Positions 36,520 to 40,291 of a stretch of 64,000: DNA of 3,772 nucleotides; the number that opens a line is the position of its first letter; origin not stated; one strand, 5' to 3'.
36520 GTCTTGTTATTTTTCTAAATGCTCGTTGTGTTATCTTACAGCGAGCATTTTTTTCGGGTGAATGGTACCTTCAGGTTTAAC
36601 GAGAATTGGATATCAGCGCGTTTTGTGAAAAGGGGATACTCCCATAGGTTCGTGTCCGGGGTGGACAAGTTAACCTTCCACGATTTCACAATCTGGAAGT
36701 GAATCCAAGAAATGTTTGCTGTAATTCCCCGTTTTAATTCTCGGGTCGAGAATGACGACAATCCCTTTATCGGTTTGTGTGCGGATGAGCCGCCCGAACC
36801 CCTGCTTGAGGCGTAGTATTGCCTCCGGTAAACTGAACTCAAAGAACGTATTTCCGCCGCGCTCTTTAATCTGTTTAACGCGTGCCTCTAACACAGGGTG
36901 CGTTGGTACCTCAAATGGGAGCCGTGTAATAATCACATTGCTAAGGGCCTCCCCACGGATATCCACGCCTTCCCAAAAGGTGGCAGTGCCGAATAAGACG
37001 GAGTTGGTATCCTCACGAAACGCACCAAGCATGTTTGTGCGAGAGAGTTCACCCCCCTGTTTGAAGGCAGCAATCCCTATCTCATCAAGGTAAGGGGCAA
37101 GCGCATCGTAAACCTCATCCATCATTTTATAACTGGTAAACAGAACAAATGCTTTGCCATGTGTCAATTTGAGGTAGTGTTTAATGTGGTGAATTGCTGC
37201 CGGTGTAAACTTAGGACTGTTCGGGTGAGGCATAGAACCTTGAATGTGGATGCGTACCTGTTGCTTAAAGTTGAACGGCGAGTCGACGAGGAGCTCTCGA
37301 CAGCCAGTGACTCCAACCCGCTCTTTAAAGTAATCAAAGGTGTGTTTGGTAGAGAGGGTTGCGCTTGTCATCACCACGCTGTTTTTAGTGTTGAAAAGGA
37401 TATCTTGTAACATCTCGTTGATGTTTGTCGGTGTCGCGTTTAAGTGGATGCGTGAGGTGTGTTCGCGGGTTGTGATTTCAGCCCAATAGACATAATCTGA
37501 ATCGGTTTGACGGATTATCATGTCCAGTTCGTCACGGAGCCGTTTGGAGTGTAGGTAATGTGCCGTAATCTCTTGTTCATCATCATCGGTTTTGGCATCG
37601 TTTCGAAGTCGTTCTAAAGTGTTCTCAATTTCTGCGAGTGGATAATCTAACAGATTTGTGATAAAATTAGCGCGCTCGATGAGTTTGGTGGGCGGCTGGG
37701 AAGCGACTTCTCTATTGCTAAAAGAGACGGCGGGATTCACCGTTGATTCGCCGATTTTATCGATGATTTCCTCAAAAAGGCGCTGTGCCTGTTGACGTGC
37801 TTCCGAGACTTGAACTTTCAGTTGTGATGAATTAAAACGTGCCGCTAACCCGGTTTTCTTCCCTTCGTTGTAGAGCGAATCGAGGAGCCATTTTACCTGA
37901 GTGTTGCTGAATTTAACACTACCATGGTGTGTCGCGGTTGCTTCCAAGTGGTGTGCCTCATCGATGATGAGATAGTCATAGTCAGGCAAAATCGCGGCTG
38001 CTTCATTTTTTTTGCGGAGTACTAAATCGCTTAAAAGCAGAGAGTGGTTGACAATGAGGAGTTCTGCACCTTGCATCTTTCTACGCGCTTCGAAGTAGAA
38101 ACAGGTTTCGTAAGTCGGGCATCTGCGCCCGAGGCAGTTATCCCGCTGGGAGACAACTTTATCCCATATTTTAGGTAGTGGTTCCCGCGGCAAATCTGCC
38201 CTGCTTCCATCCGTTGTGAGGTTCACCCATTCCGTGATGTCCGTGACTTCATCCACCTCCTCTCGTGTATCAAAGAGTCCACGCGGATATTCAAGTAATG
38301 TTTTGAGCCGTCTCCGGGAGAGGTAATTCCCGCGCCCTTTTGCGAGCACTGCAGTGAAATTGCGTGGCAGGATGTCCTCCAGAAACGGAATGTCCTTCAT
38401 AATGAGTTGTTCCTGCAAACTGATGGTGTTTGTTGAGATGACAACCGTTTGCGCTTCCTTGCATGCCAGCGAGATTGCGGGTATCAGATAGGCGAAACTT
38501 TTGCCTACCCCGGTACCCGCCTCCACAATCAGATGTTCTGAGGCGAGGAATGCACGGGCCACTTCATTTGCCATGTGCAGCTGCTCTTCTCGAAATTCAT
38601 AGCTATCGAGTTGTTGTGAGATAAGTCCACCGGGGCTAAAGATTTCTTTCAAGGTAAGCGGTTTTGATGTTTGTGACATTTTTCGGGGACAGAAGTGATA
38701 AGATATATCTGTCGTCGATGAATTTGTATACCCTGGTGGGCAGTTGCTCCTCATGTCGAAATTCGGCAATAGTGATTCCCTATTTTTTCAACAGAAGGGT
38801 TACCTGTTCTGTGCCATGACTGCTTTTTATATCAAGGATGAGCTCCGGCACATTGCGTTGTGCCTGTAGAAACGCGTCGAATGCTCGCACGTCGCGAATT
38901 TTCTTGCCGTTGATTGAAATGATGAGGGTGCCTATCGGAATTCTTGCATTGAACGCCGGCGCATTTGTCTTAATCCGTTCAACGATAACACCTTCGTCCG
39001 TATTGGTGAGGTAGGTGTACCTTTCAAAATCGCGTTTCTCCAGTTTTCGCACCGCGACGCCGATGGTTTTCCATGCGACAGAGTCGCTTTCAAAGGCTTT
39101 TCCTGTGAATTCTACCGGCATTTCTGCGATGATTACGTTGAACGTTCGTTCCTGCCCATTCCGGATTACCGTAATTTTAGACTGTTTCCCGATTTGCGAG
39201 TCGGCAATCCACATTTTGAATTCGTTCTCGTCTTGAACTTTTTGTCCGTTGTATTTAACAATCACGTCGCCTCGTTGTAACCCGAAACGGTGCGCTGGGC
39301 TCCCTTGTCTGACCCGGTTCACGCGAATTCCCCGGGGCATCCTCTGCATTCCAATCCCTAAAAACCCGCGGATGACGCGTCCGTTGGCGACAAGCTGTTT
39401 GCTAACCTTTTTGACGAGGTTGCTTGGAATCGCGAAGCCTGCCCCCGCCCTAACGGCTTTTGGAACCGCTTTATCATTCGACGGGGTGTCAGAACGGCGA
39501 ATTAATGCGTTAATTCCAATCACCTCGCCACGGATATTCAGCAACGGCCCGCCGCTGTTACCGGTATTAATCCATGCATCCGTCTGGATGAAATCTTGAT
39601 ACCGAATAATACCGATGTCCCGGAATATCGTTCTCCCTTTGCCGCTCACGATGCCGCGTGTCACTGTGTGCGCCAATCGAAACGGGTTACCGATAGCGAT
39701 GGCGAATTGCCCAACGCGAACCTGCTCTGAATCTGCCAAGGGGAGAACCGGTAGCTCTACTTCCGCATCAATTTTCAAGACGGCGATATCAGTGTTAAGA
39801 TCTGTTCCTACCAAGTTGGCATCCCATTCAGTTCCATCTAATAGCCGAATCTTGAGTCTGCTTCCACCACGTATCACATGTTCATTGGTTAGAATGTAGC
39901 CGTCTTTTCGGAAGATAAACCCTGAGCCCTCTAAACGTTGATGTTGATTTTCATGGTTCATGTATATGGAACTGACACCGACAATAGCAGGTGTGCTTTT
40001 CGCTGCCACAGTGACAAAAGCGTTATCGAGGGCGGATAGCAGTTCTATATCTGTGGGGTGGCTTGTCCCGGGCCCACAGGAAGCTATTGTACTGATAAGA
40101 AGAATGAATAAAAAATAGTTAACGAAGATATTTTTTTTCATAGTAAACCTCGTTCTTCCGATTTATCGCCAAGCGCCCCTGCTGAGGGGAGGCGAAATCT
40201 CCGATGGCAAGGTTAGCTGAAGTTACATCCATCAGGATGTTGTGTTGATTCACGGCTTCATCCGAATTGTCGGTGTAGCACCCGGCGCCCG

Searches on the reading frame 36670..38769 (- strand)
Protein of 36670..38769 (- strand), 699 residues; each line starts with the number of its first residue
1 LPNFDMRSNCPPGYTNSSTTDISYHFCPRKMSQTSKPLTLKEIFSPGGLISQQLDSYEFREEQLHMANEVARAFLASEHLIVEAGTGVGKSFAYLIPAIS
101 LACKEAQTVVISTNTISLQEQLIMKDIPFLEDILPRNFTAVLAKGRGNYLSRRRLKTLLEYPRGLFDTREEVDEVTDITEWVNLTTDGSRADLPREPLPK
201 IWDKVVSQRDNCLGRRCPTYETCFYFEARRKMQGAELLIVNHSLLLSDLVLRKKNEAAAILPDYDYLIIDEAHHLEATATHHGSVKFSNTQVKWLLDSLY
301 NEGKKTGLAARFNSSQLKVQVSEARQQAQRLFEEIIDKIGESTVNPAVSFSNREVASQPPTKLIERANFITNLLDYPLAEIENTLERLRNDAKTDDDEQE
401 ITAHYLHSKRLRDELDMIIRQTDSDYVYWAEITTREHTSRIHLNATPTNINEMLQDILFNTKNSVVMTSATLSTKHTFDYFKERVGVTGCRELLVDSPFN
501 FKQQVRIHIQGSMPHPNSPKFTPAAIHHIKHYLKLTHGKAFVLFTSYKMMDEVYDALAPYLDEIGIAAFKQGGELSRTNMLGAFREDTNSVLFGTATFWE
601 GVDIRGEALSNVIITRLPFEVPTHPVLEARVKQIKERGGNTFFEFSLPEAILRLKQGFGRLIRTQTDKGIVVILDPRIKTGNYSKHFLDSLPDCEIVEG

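Call 29: search_protein_families(library=pfam, proteins=[window:36670-38769:-], max_evalue=0.00001)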
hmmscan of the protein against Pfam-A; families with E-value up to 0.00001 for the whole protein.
window:36670-38769:- (699 aa): 4 families
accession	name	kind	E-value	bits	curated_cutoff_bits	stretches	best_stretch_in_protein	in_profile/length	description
PF13307.12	Helicase_C_2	-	1.7e-47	162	25.3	1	530-693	2-169/170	Helicase C-terminal domain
PF00270.35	DEAD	-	1.5e-13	51.2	26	1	69-125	6-64/167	DEAD/DEAH box helicase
PF04851.21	ResIII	-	2.6e-07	31.1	22.5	0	227-280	89-142/164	Type III restriction enzyme, res subunit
PF06733.21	DEAD_2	-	1.9e-06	28.1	21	1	219-291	102-171/172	DEAD_2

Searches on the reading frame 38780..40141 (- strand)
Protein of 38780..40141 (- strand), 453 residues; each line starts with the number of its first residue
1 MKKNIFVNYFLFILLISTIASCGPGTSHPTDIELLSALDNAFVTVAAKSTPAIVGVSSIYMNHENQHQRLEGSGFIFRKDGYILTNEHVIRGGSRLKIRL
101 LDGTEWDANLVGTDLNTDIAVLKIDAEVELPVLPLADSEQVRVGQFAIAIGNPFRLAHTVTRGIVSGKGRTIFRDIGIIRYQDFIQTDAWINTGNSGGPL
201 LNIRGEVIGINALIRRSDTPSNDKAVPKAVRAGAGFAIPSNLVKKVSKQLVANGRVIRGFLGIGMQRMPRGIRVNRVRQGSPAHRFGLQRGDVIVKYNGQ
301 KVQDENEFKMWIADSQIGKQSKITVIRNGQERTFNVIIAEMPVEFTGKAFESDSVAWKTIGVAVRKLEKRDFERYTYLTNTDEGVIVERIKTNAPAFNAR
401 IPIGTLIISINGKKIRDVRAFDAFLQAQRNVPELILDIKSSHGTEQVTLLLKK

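Call 29: search_protein_families(library=pfam, proteins=[window:38780-40141:-], max_evalue=0.00001)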
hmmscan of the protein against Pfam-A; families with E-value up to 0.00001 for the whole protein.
window:38780-40141:- (453 aa): 5 families
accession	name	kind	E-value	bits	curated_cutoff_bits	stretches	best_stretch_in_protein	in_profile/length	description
PF13365.12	Trypsin_2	-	9.1e-33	114.5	27.6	1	72-210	1-144/144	Trypsin-like peptidase domain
PF13180.12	PDZ_2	-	4.1e-23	81.9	27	1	259-337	1-79/80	PDZ domain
PF17820.7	PDZ_6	-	4.8e-17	61.9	27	1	274-327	2-54/54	PDZ domain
PF00089.32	Trypsin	-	1.7e-14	54.6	20.6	1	72-220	27-204/220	Trypsin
PF00595.29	PDZ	-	8.5e-14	52.1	23.2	1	257-304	8-59/81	PDZ domain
